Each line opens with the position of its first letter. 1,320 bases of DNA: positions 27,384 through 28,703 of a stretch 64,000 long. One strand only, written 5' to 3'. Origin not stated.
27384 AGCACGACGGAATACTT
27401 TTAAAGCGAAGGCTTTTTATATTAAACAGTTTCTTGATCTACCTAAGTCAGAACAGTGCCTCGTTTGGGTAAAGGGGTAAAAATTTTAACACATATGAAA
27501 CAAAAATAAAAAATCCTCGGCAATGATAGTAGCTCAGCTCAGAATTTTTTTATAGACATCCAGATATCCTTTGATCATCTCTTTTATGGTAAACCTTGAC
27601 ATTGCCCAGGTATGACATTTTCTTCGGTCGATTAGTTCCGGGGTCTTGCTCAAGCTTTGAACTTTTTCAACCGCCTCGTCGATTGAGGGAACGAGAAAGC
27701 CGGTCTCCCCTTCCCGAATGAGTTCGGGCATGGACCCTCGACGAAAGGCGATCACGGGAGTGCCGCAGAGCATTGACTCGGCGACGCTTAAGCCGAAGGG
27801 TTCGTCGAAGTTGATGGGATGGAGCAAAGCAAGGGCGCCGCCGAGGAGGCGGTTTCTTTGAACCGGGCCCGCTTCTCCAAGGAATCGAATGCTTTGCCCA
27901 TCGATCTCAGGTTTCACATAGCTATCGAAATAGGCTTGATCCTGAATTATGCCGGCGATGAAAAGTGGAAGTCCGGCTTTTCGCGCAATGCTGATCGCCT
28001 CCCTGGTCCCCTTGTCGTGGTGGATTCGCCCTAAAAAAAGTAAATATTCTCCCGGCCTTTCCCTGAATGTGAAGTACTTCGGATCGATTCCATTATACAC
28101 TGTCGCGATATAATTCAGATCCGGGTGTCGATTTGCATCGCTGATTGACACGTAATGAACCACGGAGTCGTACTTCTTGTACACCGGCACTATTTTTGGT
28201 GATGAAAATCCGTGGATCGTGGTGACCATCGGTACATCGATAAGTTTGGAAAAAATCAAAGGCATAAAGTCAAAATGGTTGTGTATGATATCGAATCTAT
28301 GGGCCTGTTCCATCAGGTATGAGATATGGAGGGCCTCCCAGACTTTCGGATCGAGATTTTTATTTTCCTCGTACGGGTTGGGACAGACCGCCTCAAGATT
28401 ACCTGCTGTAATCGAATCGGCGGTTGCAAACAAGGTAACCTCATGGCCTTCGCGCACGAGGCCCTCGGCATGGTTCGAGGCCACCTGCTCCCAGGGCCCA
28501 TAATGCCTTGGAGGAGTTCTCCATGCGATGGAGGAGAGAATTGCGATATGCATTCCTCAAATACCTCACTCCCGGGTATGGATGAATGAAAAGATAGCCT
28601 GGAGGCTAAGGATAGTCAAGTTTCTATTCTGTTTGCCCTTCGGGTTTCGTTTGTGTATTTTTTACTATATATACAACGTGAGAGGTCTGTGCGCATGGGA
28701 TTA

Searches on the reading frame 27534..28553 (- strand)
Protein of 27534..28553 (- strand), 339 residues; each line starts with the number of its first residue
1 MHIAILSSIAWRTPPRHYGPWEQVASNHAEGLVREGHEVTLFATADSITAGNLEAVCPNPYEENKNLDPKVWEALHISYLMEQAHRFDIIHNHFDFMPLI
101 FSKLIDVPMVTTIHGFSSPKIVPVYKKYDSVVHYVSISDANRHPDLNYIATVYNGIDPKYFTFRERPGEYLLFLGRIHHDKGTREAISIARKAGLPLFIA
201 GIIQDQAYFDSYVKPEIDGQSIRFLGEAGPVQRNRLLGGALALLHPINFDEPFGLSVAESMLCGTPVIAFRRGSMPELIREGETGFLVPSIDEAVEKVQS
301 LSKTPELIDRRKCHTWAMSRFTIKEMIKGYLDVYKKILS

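Call 39: search_protein_families(library=pfam, proteins=[window:27534-28553:-], max_evalue=0.00001)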
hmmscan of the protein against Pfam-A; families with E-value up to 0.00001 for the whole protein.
window:27534-28553:- (339 aa): 3 families
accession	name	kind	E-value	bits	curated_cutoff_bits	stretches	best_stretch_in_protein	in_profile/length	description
PF00534.26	Glycos_transf_1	-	1.4e-19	70.8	26.4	1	169-307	16-161/172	Glycosyl transferases group 1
PF13692.12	Glyco_trans_1_4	-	5e-16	59.7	27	1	170-301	3-139/142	Glycosyl transferases group 1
PF13439.12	Glyco_transf_4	-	1.2e-11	45.3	28.5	1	22-158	5-168/170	Glycosyltransferase Family 4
